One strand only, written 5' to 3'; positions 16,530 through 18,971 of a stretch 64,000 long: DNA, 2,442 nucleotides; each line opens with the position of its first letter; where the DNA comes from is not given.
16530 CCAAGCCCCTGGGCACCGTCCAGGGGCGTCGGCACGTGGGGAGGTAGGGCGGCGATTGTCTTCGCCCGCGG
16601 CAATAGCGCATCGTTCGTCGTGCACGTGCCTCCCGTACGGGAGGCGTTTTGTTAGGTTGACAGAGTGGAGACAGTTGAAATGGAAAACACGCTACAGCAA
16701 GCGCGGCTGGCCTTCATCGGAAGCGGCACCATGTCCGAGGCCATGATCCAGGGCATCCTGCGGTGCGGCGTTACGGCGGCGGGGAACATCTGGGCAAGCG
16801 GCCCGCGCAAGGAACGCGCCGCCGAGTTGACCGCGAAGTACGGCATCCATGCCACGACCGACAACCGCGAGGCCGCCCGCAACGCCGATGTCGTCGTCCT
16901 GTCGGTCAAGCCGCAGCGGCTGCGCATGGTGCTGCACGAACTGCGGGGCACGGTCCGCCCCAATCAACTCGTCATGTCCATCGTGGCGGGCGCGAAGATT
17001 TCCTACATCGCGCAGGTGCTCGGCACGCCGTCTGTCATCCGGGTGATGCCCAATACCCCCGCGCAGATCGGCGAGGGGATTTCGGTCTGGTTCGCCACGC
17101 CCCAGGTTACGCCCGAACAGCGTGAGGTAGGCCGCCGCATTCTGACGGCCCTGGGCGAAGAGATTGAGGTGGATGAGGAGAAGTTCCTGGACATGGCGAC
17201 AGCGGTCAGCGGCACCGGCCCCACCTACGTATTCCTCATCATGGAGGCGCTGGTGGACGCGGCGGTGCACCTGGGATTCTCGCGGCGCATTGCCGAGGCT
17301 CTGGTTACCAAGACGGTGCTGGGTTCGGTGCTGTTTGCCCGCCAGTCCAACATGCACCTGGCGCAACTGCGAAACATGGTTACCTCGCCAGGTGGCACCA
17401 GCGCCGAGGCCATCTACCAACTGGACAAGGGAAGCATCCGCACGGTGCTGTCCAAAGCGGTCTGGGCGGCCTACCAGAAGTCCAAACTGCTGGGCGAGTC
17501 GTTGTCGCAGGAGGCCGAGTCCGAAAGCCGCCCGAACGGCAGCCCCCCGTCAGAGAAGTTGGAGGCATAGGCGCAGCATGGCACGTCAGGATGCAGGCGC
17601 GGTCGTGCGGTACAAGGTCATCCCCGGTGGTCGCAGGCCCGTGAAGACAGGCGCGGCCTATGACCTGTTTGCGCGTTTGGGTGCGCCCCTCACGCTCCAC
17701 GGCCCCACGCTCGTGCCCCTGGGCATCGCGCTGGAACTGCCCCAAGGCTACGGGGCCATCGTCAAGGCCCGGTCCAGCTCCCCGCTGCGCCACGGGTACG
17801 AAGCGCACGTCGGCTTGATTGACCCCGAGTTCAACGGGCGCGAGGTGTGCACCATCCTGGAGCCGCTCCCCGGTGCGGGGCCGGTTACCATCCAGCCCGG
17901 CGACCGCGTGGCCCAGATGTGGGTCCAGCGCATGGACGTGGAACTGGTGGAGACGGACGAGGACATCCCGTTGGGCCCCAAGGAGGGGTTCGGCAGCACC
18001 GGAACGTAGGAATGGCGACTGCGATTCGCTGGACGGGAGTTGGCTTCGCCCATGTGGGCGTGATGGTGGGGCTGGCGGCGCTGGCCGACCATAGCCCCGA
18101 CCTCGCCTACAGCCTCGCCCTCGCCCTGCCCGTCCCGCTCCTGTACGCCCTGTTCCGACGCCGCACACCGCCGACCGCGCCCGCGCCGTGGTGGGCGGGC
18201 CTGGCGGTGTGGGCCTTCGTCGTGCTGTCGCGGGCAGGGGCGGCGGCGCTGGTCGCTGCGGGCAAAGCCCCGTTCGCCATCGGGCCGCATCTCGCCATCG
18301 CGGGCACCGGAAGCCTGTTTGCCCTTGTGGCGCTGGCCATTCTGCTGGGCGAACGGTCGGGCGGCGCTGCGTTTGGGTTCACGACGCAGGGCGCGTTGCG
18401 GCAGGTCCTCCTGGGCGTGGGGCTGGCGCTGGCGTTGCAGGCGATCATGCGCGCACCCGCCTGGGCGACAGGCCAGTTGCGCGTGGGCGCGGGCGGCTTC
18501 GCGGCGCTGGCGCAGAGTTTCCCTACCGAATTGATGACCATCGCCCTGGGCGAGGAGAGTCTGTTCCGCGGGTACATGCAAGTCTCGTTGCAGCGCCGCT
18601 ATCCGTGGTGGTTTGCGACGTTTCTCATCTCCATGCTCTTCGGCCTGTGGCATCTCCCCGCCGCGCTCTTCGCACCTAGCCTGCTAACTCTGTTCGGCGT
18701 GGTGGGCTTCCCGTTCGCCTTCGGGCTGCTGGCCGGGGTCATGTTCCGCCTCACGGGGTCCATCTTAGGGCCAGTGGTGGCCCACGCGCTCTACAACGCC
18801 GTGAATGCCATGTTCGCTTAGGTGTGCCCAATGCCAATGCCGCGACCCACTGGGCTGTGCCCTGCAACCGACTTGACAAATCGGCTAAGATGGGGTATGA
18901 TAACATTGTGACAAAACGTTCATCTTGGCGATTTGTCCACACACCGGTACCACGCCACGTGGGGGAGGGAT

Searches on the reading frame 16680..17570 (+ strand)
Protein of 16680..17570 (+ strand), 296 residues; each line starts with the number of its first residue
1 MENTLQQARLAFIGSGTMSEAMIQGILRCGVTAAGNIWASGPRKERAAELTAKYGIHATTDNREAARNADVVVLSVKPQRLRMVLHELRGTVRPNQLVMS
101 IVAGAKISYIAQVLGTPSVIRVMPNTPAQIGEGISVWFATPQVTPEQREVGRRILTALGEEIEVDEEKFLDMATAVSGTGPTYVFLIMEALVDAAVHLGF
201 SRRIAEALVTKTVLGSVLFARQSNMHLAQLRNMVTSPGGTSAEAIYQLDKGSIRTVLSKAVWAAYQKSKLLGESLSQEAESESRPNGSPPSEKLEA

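Call 7: search_protein_families(library=pfam, proteins=[window:16680-17570:+])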
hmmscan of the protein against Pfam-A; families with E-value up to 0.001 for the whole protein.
window:16680-17570:+ (296 aa): 5 families
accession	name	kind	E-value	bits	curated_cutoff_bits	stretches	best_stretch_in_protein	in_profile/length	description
PF14748.11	P5CR_dimer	-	9.3e-32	109.9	25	1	167-269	1-103/105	Pyrroline-5-carboxylate reductase dimerisation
PF03807.23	F420_oxidored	-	5.4e-20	72.2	21.6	1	9-104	1-94/94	NADP oxidoreductase coenzyme F420-dependent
PF01210.29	NAD_Gly3P_dh_N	-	3.6e-05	24.2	23.1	1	53-105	54-106/158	NAD-dependent glycerol-3-phosphate dehydrogenase N-terminus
PF03446.21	NAD_binding_2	-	0.00013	22.5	21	1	10-99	2-90/161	NAD binding domain of 6-phosphogluconate dehydrogenase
PF02153.23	PDH_N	-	0.00018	21.4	26.5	1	47-111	23-87/154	Prephenate dehydrogenase, nucleotide-binding domain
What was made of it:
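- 16680..17570 (+): proC, pyrroline-5-carboxylate reductase, the regulated gene. A dUTPase gene follows (about 17599-18009). Pfam P5CR_dimer and F420_oxidored (call 7).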

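Call 8: find_homologous_proteins(query=window:16680-17567:+)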
Query window:16680-17567:+ (296 aa): 8000 proteins with E <= 0.001 among 8000 candidates; the best 120 are listed.
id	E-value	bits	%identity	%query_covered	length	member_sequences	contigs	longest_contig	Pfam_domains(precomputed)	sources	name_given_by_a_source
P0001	1.3e-170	584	92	100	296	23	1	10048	PF14748.12,PF03807.24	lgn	-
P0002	6.0e-170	582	91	100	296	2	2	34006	PF14748.12,PF03807.24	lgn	-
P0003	5.7e-156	536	85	97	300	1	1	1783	PF14748.12,PF03807.24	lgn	-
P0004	5.2e-154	529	83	100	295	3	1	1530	PF14748.12,PF03807.24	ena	-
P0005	1.0e-152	525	83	99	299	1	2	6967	PF14748.12,PF03807.24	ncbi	-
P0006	2.6e-151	521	82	100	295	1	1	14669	PF14748.12,PF03807.24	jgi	jgi:pyrroline-5-carboxylate reductase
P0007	6.8e-151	519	85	97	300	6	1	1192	PF14748.12,PF03807.24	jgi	-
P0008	5.8e-150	516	83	97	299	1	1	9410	PF14748.12,PF03807.24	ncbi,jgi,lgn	-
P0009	2.7e-149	514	83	100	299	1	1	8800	PF14748.12,PF03807.24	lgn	-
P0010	4.0e-146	504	81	99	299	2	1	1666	PF14748.12,PF03807.24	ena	-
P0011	2.0e-145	501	81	98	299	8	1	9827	PF14748.12,PF03807.24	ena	-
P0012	1.2e-140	486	77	100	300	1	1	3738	PF14748.12,PF03446.22,PF03807.24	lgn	-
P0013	3.8e-115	402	67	100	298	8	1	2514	PF14748.12,PF03807.24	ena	-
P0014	9.4e-115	401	67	100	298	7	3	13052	PF14748.12,PF03807.24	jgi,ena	-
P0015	3.3e-114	399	67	92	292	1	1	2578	PF14748.12,PF03807.24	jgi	jgi:pyrroline-5-carboxylate reductase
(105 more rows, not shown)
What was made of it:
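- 16680..17570 (+): 296-aa relatives align end to end from this ATG (call 8).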

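Call 9: find_related_loci(query=window:16680-17567:+, collection=genome_contigs, flank=3000)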
Query window:16680-17567:+ (296 aa) in genome_contigs; peptide patterns used: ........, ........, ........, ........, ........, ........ (x = any residue, [..] = any of these).
600 stretches matched a pattern (row limit reached: there are more); 588 encode a relative of the query (tblastn E <= 1e-3); the best 80 are kept; 80 distinct loci.
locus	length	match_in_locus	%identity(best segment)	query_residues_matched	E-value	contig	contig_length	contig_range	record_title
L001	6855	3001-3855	65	5-288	9e-118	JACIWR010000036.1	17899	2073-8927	MAG: Anaerolineae bacterium isolate MAG-31 Anaerolineae_A3_bin18_Scaffold_36, whole genome shotgun sequence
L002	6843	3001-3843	63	5-286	6e-111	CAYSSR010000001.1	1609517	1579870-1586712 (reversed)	MAG TPA_asm: uncultured Anaerolineales bacterium isolate binchicken_co178_113 genome assembly, contig: NODE_1_length_160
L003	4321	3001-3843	63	3-284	2e-110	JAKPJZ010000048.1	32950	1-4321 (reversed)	MAG: Chloroflexota bacterium isolate JPAS_maxbin.107 k141_997291, whole genome shotgun sequence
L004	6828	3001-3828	60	9-284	3e-109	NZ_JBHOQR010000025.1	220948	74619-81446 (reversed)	MAG: Thermoflexus sp. isolate A0_25 coassembly_Ak141_683395, whole genome shotgun sequence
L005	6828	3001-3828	60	9-284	4e-109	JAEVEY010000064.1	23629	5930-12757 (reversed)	MAG: Candidatus Thermoflexus sinensis isolate QQ.bin.28 NODE_2911_length_23629_cov_37.6577, whole genome shotgun sequenc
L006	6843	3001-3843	61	10-290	2e-110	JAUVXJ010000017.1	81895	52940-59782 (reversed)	MAG: Chloroflexota bacterium isolate CSMAG_1213 CSMAG_1213_k141_776183_length_81895_cov_17.0000, whole genome shotgun se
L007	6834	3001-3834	63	3-280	3e-108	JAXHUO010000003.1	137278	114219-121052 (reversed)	MAG: Chloroflexota bacterium isolate MAG53_tar_biofilm MAG53_3, whole genome shotgun sequence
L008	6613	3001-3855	61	3-287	2e-108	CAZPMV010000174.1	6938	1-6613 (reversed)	MAG TPA_asm: uncultured Anaerolineales bacterium isolate binchicken_co243_252 genome assembly, contig: NODE_10518_length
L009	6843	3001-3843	59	9-289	6e-108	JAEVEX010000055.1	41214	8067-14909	MAG: Candidatus Thermoflexus tengchongensis isolate QQ.bin.20 NODE_1421_length_41216_cov_8.80742, whole genome shotgun s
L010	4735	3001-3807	61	5-273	2e-107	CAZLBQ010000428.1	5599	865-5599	MAG TPA_asm: uncultured Anaerolineales bacterium isolate binchicken_co60_4 genome assembly, contig: NODE_21424_length_55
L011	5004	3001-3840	59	5-285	8e-106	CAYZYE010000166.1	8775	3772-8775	MAG TPA_asm: uncultured Anaerolineae bacterium isolate binchicken_co67_117 genome assembly, contig: NODE_9013_length_877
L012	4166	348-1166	60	5-277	1e-105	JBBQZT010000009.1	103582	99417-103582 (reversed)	MAG: Chloroflexia bacterium isolate Co_metawrap_2250 Cmw_2250_k141_7581504_length_103582_cov_29.9978, whole genome shotg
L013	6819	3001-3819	61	1-272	2e-105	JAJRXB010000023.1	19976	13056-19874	MAG: Chloroflexota bacterium isolate Dive96_bin3.112 k141_397965, whole genome shotgun sequence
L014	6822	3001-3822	58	10-283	4e-105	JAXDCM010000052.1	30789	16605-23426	MAG: Syntrophales bacterium isolate POMEDNA-B44 Raw1_k127_1052940, whole genome shotgun sequence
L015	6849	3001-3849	60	5-287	1e-104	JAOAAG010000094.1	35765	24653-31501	MAG: Anaerolineae bacterium isolate SKW140 k141_1349468, whole genome shotgun sequence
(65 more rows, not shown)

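Call 10: find_encoding_contigs(protein=P0002, flank=3000, max_places=3)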
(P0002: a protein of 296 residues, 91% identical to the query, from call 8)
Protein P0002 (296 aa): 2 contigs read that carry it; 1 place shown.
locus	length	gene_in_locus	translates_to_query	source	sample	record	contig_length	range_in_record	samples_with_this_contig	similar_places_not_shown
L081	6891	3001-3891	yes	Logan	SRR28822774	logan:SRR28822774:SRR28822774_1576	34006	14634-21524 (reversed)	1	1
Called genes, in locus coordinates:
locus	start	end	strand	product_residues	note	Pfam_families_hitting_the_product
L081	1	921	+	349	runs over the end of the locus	PF13510:Fer2_4, PF10588:NADH-G_4Fe-4S_3, PF14697:Fer4_21 (weak), PF22117:Fer4_Nqo3, PF12838:Fer4_7, PF13183:Fer4_8, PF04879:Molybdop_Fe4S4, PF00384:Molybdopterin, +3 more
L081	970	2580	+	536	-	PF00384:Molybdopterin, PF01568:Molydop_binding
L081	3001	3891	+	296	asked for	PF03807:F420_oxidored, PF14748:P5CR_dimer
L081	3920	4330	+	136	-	PF00692:dUTPase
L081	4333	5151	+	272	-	PF02517:Rce1-like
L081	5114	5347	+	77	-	-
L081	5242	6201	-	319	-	PF00294:PfkB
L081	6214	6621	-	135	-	PF09945:DUF2177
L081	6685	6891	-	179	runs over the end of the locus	PF10050:DUF2284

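Call 11: find_encoding_contigs(protein=P0001, flank=3000, max_places=3)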
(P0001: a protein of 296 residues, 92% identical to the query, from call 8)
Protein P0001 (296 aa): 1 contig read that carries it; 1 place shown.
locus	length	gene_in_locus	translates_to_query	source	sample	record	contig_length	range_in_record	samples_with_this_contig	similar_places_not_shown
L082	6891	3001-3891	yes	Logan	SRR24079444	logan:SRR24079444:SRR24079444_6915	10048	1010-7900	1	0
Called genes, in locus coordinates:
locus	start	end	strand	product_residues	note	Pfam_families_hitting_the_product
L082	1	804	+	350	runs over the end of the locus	PF00111:Fer2, PF13510:Fer2_4, PF10588:NADH-G_4Fe-4S_3, PF22117:Fer4_Nqo3, PF12838:Fer4_7, PF13183:Fer4_8, PF04879:Molybdop_Fe4S4, PF00384:Molybdopterin, +4 more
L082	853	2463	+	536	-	PF00384:Molybdopterin, PF01568:Molydop_binding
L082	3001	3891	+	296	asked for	PF03807:F420_oxidored, PF14748:P5CR_dimer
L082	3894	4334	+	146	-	PF00692:dUTPase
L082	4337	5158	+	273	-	PF02517:Rce1-like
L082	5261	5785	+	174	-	-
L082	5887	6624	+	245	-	PF05949:DUF881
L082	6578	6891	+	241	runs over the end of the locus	PF05949:DUF881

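Call 13: find_encoding_contigs(protein=P0006, flank=3000, max_places=2)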
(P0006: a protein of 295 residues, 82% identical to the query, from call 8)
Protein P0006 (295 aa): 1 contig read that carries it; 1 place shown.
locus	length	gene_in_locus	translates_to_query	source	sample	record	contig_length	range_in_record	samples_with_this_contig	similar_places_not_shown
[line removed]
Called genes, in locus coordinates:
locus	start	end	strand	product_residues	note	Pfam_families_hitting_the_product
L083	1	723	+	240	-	?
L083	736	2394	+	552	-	PF00384:Molybdopterin, PF01568:Molydop_binding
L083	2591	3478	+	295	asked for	PF03807:F420_oxidored, PF14748:P5CR_dimer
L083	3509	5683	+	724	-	PF09586:YfhO (weak)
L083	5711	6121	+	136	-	PF00692:dUTPase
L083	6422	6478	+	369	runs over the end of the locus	PF00005:ABC_tran, PF03215:Rad17 (faint), PF17912:OB_MalK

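Call 14: find_encoding_contigs(protein=P0008, flank=3000, max_places=2)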
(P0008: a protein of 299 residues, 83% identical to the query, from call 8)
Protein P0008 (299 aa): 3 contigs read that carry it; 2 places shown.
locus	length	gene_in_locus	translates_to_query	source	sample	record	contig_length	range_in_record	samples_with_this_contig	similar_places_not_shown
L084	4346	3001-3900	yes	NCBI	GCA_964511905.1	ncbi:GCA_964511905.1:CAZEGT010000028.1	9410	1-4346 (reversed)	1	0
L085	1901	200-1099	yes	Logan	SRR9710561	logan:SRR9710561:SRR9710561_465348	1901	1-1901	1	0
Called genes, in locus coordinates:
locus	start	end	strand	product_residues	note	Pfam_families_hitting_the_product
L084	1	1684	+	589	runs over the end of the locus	PF09699:Paired_CXXCH_1 (faint), PF14522:Cytochrome_C7 (faint), PF14537:Cytochrom_c3_2 (weak)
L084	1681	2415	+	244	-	PF01292:Ni_hydr_CYTB (faint)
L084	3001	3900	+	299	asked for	PF03807:F420_oxidored, PF14748:P5CR_dimer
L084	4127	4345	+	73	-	?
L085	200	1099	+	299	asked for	PF03807:F420_oxidored, PF14748:P5CR_dimer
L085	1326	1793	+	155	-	PF01257:2Fe-2S_thioredx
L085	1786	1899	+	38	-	?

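Call 15: find_encoding_contigs(protein=P0009, flank=3000, max_places=2)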
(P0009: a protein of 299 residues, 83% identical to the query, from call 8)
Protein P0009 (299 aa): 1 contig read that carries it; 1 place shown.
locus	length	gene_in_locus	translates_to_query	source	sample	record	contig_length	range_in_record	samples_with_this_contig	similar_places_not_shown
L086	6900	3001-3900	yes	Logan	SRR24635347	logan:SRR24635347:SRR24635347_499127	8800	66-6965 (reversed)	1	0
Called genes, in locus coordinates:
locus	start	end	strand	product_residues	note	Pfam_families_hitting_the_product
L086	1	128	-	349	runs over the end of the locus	PF06144:DNA_pol3_delta, PF21694:DNA_pol3_delta_C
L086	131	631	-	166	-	PF19928:DUF6391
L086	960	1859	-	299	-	PF14257:DUF4349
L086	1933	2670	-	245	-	PF00149:Metallophos, PF12850:Metallophos_2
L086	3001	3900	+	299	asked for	PF03807:F420_oxidored, PF14748:P5CR_dimer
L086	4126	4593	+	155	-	PF01257:2Fe-2S_thioredx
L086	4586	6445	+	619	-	PF01512:Complex1_51K, PF10589:NADH_4Fe-4S, PF00037:Fer4 (weak), PF12838:Fer4_7 (weak), PF14697:Fer4_21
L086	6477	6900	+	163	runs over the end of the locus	?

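Call 23: find_encoding_contigs(protein=P0005, flank=3000, max_places=2)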
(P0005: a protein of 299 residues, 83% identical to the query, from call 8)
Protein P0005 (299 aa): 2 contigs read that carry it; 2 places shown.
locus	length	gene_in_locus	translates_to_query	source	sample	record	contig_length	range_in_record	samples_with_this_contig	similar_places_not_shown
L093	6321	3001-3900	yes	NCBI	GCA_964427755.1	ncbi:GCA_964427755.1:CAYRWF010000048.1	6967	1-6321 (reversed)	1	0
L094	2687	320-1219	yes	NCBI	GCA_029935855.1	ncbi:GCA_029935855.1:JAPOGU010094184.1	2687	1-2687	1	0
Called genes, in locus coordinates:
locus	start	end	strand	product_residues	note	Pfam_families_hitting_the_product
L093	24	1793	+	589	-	PF14522:Cytochrome_C7 (faint), PF14537:Cytochrom_c3_2 (faint), PF09699:Paired_CXXCH_1 (weak)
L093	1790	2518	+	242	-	PF01292:Ni_hydr_CYTB (weak)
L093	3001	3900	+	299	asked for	PF03807:F420_oxidored, PF14748:P5CR_dimer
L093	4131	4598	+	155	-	PF01257:2Fe-2S_thioredx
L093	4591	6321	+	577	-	?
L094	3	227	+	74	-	?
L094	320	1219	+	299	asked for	PF03807:F420_oxidored, PF14748:P5CR_dimer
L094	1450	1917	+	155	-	PF01257:2Fe-2S_thioredx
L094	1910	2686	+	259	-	?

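Call 24: find_encoding_contigs(protein=P0012, flank=3000, max_places=2)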
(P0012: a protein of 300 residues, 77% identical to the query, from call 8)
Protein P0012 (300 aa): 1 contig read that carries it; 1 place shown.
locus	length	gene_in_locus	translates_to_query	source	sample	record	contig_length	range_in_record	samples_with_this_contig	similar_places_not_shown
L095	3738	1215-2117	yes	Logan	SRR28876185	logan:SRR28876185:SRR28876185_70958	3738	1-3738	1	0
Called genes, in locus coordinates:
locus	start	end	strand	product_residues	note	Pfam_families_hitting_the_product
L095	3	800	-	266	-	?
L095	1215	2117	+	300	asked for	PF03446:NAD_binding_2 (weak), PF03807:F420_oxidored, PF14748:P5CR_dimer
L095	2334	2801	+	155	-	PF01257:2Fe-2S_thioredx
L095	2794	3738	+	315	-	?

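Call 25: find_encoding_contigs(protein=P0011, flank=3000, max_places=2)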
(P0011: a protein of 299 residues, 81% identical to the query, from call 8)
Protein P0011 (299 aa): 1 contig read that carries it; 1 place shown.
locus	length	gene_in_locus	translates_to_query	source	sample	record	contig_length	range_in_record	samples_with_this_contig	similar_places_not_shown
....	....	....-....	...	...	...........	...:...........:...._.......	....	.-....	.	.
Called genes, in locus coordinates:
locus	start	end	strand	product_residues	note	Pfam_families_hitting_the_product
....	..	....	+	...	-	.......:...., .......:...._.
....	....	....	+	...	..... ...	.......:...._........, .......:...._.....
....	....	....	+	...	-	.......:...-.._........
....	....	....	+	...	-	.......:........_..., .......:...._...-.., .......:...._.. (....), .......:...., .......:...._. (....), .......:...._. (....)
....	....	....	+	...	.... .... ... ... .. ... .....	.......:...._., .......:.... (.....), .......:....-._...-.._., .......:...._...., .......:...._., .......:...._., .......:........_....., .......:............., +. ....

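Call 27: find_encoding_contigs(protein=P0003, flank=1500, max_places=3)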
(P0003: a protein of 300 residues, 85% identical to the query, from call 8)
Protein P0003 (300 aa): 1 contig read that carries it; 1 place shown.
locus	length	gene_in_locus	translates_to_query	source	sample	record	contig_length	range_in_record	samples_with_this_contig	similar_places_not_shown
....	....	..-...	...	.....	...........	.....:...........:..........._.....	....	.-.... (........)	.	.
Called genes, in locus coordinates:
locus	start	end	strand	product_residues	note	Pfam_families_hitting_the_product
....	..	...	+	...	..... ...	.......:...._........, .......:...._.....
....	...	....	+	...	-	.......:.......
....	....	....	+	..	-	?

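Call 28: find_encoding_contigs(protein=P0004, flank=1500, max_places=3)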
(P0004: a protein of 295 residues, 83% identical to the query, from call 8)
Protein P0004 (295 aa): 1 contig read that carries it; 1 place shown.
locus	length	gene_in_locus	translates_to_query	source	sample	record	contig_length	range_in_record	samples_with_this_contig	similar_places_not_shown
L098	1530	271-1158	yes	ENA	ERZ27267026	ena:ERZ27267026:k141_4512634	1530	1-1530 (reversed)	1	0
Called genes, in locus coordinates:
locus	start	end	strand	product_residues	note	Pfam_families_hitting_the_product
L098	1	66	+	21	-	?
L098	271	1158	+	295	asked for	PF03807:F420_oxidored, PF14748:P5CR_dimer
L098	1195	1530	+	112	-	?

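Call 29: find_encoding_contigs(protein=P0010, flank=1500, max_places=3)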
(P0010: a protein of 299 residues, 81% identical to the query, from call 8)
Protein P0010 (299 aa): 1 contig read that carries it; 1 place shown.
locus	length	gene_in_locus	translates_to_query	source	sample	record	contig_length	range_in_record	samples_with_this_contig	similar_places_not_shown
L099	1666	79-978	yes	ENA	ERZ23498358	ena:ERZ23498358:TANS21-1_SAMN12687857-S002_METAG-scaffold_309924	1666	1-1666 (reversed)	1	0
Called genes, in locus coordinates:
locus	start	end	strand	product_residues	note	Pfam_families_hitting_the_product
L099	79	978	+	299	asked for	PF03807:F420_oxidored, PF14748:P5CR_dimer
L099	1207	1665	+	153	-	?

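Call 30: find_encoding_contigs(protein=P0007, flank=1500, max_places=3)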
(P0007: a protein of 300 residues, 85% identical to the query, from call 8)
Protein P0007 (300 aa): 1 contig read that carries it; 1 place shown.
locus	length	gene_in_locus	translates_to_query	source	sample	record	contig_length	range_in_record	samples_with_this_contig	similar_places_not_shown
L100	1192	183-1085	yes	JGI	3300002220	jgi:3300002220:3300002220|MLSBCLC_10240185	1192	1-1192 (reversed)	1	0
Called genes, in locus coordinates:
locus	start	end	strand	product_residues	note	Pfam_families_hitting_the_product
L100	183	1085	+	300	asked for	PF03807:F420_oxidored, PF14748:P5CR_dimer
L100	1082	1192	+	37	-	?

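Call 68: search_protein_families(library=ncbifam, proteins=[window:16680-17567:+], max_evalue=10)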
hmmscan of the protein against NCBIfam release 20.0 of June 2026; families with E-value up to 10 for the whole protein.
window:16680-17567:+ (296 aa): 27 families (the best 25 are shown)
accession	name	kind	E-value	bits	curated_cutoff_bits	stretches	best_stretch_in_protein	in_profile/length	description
TIGR00112.1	proC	equivalog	1.2e-73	248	196.75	1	10-270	1-262/263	pyrroline-5-carboxylate reductase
NF005813.0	PRK07679.1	exception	5.4e-49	167.1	404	1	8-280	4-277/279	pyrroline-5-carboxylate reductase ProI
NF008839.0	PRK11880.2-4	equivalog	9.2e-41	139.9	288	1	9-269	3-250/252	pyrroline-5-carboxylate reductase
NF005814.0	PRK07680.1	equivalog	9e-27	93.9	278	1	10-251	3-244/275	late competence protein ComER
NF005063.0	PRK06476.1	equivalog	9.2e-26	90.9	254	1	9-266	2-251/258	pyrroline-5-carboxylate reductase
NF005384.0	PRK06928.1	exception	1.9e-18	67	301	1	9-245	3-241/277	pyrroline-5-carboxylate reductase ProG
NF009098.0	PRK12439.1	equivalog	8.3e-08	32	436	1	52-130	61-137/341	NAD(P)H-dependent glycerol-3-phosphate dehydrogenase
NF005694.0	PRK07502.1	equivalog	2.2e-06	27.1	409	1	6-128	5-126/310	prephenate/arogenate dehydrogenase family protein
NF006409.0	PRK08655.1-3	equivalog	3.1e-06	27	310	1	27-103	17-92/290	prephenate dehydrogenase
TIGR01915.1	npdG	equivalog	6e-06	26.4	149.8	1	59-105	59-105/220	NADPH-dependent F420 reductase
NF000942.0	PRK00094.1-4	subfamily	4.2e-05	22.9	257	1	46-106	50-110/334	NAD(P)H-dependent glycerol-3-phosphate dehydrogenase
TIGR03376.1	glycerol3P_DH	equivalog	7e-05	22.1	285.5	1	56-108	70-122/342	glycerol-3-phosphate dehydrogenase (NAD(+))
NF006410.0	PRK08655.1-4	equivalog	0.0001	21.2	498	1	37-127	31-121/446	prephenate dehydrogenase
NF006408.0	PRK08655.1-2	equivalog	0.00035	19.5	422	1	39-102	35-98/441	prephenate dehydrogenase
NF043037.1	ThreonDh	equivalog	0.0012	18.3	350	1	7-93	2-84/297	L-threonate dehydrogenase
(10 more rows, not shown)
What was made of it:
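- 16680..17570 (+): TIGR00112 equivalog at 248 bits against a 196.75 cut-off (call 68).
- On Classical ribosome-mediated (leader-peptide) transcription attenuator: The downstream gene is proC (call 68).
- Checked: proC: the gene matches TIGR00112 at 248 bits against a cut-off of 196.75 (call 68), and the Pfam P5CR domains are present (call 7).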

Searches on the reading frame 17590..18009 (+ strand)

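Call 7: search_protein_families(library=pfam, proteins=[window:17590-18009:+])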
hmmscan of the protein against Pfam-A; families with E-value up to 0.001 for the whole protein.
window:17590-18009:+ (139 aa): 2 families
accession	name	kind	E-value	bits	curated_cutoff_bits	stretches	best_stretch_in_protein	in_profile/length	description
PF00692.24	dUTPase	-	3.1e-11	43.6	22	1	20-138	12-129/129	dUTPase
PF22769.1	DCD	-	9.7e-05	22.9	27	1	47-115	86-153/153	dCTP deaminase-like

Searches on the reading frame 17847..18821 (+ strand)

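Call 7: search_protein_families(library=pfam, proteins=[window:17847-18821:+])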
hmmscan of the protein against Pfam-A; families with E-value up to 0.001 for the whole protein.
window:17847-18821:+ (324 aa): 1 family
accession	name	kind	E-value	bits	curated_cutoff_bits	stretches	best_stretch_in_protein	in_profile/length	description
PF02517.21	Rce1-like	-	4.8e-17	62.5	22.4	1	229-319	12-93/93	Type II CAAX prenyl endopeptidase Rce1-like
